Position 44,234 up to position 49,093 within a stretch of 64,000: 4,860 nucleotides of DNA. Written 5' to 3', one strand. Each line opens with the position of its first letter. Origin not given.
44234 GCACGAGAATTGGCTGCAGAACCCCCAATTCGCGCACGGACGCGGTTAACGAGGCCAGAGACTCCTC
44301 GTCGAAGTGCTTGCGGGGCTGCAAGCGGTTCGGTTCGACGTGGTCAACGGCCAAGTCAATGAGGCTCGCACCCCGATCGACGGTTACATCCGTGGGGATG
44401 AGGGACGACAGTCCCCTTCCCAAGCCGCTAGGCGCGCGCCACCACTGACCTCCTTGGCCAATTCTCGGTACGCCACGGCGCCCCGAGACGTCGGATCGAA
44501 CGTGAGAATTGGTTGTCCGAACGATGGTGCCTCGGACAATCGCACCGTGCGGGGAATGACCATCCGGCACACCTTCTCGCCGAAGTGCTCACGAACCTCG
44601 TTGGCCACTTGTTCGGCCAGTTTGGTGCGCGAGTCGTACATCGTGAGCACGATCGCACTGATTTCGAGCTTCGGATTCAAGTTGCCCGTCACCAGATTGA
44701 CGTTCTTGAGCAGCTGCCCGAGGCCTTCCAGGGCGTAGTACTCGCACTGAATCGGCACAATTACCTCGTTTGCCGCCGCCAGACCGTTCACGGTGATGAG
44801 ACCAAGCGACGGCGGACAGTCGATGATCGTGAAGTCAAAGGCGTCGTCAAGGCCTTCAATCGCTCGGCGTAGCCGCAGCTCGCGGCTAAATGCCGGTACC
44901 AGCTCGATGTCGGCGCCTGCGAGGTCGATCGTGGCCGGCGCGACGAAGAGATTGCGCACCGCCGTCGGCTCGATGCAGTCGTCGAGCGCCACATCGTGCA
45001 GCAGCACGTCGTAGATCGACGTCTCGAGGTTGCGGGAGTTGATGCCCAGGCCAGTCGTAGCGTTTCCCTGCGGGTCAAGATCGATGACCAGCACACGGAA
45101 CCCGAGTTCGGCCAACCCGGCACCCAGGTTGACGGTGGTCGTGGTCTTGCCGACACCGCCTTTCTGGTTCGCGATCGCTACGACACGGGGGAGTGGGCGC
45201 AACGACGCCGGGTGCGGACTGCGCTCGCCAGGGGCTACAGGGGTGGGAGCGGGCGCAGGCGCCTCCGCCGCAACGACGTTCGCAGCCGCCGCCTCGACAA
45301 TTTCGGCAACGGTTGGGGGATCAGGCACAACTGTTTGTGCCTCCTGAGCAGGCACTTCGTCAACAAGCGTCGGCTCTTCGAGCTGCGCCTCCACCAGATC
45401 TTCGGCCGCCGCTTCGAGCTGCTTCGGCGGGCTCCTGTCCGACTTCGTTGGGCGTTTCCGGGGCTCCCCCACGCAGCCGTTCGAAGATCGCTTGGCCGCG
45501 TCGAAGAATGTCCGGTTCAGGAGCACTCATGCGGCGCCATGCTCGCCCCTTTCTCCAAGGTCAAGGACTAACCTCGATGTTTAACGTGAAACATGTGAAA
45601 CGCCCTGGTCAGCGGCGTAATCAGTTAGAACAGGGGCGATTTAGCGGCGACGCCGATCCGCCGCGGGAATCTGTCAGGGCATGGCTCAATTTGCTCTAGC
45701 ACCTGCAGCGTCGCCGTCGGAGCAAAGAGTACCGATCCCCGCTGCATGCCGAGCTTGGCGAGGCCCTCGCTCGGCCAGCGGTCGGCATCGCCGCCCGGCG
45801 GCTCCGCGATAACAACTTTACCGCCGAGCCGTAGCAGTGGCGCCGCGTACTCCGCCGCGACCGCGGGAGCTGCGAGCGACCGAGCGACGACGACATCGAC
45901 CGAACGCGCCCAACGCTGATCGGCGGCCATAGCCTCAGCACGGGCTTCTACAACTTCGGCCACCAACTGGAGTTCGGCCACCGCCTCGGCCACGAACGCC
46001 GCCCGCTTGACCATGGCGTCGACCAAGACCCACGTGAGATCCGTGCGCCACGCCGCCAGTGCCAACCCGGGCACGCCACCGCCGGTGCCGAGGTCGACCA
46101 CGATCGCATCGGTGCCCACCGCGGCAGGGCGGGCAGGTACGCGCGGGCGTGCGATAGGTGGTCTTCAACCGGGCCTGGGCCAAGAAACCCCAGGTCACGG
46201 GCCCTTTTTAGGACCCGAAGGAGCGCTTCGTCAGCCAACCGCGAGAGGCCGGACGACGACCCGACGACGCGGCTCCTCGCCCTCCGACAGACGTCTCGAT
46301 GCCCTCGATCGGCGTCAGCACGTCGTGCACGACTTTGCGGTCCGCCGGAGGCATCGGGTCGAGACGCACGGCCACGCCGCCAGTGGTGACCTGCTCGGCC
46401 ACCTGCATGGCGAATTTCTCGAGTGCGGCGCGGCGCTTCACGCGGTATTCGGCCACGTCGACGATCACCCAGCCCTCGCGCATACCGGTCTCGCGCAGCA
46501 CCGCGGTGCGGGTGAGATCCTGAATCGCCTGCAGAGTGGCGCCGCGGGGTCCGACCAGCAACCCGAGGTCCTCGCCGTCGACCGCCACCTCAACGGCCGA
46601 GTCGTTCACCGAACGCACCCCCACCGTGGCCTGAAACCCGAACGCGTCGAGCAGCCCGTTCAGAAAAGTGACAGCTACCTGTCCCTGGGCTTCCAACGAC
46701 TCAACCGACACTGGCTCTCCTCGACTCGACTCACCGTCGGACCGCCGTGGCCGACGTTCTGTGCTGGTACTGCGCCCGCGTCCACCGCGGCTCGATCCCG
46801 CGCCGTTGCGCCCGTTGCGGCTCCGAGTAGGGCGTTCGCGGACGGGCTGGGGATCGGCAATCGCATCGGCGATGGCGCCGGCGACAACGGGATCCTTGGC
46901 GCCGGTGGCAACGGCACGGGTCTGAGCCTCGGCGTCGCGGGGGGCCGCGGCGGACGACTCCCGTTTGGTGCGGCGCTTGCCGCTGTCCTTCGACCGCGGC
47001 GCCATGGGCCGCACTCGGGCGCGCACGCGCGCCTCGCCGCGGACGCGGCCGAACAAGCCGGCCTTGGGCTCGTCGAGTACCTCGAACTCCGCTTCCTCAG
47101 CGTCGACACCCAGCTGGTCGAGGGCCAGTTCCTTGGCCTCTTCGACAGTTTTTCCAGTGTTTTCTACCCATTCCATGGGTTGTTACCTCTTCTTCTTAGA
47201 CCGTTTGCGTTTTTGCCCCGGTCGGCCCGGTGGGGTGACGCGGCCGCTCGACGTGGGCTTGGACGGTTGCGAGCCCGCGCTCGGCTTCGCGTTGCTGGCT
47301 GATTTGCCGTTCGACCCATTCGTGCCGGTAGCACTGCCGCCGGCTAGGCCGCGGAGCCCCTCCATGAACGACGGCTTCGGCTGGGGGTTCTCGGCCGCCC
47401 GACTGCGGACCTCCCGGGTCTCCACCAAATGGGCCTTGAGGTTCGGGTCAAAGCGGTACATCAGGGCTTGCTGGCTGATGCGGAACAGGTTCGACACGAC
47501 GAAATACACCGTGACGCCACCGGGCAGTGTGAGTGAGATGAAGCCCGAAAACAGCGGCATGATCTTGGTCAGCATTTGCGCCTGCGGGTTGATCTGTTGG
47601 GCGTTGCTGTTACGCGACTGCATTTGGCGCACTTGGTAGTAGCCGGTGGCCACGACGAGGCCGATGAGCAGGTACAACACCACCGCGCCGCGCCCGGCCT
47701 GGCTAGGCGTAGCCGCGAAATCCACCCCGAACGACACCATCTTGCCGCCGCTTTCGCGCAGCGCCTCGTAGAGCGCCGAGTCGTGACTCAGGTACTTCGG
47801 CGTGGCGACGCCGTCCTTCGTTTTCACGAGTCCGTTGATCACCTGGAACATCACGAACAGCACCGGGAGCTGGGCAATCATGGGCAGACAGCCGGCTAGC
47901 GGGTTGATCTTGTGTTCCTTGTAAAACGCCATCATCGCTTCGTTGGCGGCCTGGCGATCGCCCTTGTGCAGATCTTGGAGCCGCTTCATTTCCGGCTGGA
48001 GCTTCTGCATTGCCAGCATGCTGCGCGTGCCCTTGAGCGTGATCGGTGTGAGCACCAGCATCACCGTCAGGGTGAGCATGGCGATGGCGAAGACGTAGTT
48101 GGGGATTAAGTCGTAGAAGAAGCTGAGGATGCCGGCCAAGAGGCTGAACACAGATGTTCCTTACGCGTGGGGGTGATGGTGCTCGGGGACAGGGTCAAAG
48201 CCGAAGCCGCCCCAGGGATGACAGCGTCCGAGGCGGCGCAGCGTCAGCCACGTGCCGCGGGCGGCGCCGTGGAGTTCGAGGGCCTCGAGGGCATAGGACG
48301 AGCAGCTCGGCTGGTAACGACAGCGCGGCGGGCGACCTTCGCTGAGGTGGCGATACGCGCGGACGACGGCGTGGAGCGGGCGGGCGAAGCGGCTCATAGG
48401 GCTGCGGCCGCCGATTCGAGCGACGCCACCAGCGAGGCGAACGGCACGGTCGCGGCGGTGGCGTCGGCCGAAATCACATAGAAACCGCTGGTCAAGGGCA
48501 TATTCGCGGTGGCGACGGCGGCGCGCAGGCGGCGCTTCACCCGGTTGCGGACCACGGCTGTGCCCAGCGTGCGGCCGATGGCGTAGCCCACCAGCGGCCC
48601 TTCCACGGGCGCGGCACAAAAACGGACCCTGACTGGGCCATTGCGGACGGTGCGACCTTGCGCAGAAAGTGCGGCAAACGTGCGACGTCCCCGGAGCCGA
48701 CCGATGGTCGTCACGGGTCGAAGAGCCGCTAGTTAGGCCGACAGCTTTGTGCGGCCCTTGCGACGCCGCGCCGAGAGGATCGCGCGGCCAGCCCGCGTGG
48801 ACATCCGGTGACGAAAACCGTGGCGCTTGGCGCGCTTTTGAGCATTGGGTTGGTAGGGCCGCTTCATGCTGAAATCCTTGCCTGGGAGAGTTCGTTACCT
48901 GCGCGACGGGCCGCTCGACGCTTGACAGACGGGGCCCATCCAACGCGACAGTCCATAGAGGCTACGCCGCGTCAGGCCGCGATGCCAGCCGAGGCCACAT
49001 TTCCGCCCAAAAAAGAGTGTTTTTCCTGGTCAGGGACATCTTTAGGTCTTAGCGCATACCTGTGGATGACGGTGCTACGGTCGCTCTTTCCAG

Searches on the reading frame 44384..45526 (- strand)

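Call 68: search_protein_families(library=pfam, proteins=[window:44384-45526:-], max_evalue=0.00001)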
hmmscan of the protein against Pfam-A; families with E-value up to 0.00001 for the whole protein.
window:44384-45526:- (380 aa): 7 families
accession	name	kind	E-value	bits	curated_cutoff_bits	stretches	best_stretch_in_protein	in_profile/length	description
PF13614.12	AAA_31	-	4.4e-65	219.4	27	1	114-289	2-177/177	AAA domain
PF01656.29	CbiA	-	4.5e-28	98.2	25.4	1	116-340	1-125/125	CobQ/CobB/MinD/ParA nucleotide binding domain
PF09140.17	MipZ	-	5.9e-11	42.6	20.7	1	115-272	2-142/262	ATPase MipZ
PF00142.24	Fer4_NifH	-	2.3e-10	40.8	25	1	121-171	7-56/271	4Fe-4S iron sulfur cluster binding proteins, NifH/frxC family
PF10609.15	ParA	-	4.3e-10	39.9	27.1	1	114-163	4-54/246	NUBPL iron-transfer P-loop NTPase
PF06564.18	CBP_BcsQ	-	8.3e-09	35.7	21.3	0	116-153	4-41/234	Cellulose biosynthesis protein BcsQ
PF02374.21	ArsA_ATPase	-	6e-06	26.1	24.3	0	121-169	8-56/305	Anion-transporting ATPase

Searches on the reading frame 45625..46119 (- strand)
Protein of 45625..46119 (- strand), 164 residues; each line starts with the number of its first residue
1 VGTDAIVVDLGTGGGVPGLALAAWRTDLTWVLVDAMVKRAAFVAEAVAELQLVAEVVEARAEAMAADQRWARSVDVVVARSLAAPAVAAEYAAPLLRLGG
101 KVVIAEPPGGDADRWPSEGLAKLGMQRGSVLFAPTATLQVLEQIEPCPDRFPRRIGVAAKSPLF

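Call 68: search_protein_families(library=pfam, proteins=[window:45625-46119:-], max_evalue=0.00001)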
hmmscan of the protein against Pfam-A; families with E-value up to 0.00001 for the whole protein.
window:45625-46119:- (164 aa): 1 family
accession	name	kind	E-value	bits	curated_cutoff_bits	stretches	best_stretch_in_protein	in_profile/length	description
PF02527.21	GidB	-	1.1e-19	71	27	1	6-104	51-146/184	rRNA small subunit methyltransferase G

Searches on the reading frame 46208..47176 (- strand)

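Call 68: search_protein_families(library=pfam, proteins=[window:46208-47176:-], max_evalue=0.00001)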
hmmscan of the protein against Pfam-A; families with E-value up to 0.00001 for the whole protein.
window:46208-47176:- (322 aa): 3 families
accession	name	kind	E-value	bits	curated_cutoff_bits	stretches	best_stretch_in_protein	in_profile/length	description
PF14804.11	Jag_N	-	1.6e-15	57.7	25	1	7-55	2-50/50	Jag N-terminus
PF13083.13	KH_KhpA-B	-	1.1e-07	32.1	32.1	1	184-229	17-65/73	KhpA/KhpB, KH domain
PF01424.28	R3H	-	5.5e-07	30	26.8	1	251-298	2-48/60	R3H domain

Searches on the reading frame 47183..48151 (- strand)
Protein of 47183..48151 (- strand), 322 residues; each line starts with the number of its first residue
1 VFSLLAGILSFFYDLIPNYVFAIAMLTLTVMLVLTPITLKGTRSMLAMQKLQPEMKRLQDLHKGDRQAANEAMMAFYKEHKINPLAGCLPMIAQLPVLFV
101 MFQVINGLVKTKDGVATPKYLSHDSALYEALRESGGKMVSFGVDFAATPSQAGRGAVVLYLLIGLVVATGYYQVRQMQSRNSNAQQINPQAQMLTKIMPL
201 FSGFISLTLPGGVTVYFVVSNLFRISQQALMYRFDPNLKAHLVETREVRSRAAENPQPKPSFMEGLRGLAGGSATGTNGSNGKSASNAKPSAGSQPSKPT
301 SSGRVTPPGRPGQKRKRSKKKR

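Call 68: search_protein_families(library=pfam, proteins=[window:47183-48151:-], max_evalue=0.00001)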
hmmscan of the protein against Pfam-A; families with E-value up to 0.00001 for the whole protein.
window:47183-48151:- (322 aa): 1 family
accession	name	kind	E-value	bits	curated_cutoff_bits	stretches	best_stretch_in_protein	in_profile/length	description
PF02096.25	60KD_IMP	-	3.9e-44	150.9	35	1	19-233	1-163/163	60Kd inner membrane protein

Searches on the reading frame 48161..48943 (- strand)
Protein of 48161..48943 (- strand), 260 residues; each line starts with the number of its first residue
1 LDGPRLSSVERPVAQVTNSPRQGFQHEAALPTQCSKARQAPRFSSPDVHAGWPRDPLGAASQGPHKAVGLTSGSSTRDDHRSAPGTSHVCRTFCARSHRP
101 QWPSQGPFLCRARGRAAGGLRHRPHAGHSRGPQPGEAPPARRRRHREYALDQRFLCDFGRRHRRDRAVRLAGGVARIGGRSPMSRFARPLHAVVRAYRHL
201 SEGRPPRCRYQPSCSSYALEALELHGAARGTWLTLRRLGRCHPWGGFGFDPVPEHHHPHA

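Call 99: search_protein_families(library=pfam, proteins=[window:48161-48943:-], max_evalue=0.0001)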
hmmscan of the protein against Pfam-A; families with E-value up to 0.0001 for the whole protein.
window:48161-48943:- (260 aa): 1 family
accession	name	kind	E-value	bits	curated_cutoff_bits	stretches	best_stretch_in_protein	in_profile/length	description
PF01809.23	YidD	-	5.2e-24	84.3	27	1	190-252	4-67/67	Putative membrane protein insertion efficiency factor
